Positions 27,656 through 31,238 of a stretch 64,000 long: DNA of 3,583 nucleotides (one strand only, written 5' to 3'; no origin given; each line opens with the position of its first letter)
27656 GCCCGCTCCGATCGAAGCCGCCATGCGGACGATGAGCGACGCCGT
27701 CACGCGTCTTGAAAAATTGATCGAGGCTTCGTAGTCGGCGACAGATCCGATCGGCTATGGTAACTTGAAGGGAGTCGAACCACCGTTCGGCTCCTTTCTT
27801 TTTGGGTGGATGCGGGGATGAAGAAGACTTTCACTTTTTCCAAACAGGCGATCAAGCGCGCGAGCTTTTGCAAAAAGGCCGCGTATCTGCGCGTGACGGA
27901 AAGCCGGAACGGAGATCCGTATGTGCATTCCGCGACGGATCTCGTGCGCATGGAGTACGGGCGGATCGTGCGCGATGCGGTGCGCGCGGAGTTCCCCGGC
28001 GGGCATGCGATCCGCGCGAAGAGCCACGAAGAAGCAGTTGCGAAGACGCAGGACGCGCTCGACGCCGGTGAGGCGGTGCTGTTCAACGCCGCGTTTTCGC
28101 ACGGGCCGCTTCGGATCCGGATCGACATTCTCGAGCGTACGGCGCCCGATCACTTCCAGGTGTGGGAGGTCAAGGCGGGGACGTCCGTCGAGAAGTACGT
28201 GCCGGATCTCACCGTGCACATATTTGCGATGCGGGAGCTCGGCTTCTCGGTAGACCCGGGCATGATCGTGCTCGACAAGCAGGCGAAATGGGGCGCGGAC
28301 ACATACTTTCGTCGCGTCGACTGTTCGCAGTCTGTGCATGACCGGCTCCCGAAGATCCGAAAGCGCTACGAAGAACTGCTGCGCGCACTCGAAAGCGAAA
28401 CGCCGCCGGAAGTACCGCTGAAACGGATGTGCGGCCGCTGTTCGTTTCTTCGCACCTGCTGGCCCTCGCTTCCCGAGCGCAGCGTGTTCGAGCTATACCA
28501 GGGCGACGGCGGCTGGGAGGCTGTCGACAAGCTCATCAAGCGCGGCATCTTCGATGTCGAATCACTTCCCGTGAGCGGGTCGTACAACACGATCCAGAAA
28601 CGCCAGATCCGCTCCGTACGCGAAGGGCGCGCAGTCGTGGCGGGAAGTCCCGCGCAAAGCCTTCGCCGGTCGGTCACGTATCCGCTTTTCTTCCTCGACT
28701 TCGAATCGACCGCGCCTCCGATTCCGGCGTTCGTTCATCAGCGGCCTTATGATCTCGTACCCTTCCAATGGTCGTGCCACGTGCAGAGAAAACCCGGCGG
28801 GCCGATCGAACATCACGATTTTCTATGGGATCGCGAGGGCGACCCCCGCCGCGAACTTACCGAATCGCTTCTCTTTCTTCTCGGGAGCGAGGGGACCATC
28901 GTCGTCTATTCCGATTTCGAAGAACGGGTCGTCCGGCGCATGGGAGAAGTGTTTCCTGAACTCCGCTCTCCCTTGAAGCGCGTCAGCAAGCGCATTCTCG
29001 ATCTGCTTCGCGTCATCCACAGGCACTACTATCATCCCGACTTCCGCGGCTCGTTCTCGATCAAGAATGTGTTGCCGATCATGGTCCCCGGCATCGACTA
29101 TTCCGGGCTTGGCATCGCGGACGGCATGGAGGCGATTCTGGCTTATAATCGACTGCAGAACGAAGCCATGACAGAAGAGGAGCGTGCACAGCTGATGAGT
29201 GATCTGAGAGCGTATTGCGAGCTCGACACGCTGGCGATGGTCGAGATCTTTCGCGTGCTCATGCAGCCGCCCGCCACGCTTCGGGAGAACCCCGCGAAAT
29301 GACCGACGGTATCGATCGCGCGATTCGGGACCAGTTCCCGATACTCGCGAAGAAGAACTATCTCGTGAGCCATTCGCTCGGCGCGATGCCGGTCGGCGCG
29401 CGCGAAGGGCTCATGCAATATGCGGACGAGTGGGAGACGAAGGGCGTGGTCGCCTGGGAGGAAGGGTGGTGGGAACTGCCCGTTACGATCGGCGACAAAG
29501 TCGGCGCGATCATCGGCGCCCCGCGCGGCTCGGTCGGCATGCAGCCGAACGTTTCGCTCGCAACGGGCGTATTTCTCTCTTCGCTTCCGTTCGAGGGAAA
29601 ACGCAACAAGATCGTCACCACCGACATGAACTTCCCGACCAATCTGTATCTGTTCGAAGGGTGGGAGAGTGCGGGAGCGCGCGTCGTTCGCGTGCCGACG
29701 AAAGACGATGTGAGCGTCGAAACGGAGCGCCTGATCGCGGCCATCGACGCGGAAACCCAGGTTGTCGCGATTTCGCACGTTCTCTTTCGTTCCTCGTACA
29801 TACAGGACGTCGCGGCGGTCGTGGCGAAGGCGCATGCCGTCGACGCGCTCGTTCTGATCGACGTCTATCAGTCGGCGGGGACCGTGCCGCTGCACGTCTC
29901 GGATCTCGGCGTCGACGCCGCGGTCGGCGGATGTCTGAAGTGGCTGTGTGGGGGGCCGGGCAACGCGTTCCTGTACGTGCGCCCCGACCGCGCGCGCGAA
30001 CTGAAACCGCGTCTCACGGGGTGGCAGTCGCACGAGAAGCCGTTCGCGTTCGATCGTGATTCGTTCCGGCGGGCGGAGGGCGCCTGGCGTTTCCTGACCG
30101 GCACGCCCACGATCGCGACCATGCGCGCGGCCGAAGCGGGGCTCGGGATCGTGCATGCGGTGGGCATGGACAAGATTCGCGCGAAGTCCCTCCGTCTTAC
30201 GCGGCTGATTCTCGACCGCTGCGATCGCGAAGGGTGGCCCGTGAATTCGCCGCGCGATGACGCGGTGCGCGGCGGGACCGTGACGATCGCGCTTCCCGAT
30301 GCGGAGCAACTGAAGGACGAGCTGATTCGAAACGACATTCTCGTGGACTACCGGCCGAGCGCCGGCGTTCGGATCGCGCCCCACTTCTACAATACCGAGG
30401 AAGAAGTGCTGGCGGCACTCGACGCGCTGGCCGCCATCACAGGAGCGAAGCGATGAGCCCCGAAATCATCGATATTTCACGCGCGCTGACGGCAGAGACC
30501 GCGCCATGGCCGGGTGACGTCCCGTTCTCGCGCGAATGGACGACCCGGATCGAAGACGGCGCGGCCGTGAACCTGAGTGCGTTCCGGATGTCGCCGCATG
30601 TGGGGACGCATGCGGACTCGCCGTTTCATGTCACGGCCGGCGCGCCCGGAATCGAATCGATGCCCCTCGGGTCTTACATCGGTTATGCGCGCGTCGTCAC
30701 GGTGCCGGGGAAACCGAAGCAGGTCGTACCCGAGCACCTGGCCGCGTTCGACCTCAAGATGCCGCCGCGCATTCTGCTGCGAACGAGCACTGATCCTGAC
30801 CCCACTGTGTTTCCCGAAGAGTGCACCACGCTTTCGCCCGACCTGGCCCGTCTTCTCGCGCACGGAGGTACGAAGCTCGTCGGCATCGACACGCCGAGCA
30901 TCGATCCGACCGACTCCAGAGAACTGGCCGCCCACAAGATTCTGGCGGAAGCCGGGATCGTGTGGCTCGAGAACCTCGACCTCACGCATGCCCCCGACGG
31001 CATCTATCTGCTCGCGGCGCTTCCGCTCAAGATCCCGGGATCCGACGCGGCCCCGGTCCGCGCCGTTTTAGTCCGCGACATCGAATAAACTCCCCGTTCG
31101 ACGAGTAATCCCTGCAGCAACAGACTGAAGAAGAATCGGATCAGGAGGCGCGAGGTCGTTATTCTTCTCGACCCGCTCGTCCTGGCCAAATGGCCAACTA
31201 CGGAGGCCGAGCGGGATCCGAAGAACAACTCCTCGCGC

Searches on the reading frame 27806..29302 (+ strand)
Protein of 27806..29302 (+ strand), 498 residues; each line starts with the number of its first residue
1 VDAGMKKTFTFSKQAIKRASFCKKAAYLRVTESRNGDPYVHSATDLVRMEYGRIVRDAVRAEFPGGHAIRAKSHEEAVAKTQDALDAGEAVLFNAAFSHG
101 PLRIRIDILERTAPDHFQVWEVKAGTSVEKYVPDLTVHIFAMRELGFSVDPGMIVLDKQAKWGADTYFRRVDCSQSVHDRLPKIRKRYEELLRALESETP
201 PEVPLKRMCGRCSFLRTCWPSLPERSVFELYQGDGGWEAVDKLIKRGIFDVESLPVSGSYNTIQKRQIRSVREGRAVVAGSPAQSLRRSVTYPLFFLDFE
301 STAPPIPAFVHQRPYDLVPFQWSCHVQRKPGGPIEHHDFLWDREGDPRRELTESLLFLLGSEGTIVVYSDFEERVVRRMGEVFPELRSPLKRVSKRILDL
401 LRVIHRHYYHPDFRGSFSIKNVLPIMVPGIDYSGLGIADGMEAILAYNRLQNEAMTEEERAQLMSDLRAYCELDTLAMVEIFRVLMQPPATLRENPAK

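Call 56: search_protein_families(library=pfam, proteins=[window:27806-29302:+], max_evalue=0.001)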
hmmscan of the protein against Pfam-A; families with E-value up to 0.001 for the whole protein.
window:27806-29302:+ (498 aa): 2 families
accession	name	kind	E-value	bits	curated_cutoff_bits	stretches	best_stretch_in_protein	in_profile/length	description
PF11074.14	DUF2779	-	1.8e-36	125.6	23.3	1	295-418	1-126/126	Domain of unknown function(DUF2779)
PF01930.23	Cas_Cas4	-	1.7e-06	28.7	22.7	1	103-220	53-160/160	Domain of unknown function DUF83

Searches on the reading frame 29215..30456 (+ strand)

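Call 56: search_protein_families(library=pfam, proteins=[window:29215-30456:+], max_evalue=0.001)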
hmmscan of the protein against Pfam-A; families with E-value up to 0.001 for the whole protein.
window:29215-30456:+ (413 aa): 2 families
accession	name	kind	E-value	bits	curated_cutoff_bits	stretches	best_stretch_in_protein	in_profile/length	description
PF00266.25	Aminotran_5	-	1.3e-28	100.5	21.5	1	128-375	86-333/371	Aminotransferase class-V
PF22580.2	KYNU_C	-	1.7e-14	54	27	1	321-405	1-90/90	Kynureninase C-terminal domain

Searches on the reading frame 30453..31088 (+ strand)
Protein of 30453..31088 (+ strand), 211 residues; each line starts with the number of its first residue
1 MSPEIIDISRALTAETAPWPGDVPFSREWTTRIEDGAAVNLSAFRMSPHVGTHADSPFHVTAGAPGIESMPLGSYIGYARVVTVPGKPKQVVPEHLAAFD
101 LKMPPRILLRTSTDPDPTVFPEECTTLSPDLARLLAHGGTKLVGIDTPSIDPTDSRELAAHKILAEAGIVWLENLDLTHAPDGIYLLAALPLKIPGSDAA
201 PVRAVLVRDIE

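Call 56: search_protein_families(library=pfam, proteins=[window:30453-31088:+], max_evalue=0.001)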
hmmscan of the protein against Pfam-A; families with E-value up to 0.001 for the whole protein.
window:30453-31088:+ (211 aa): 1 family
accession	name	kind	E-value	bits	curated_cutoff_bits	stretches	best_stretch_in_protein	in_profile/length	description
PF04199.19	Cyclase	-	8.1e-18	65.4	23.1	1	6-152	1-142/142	Putative cyclase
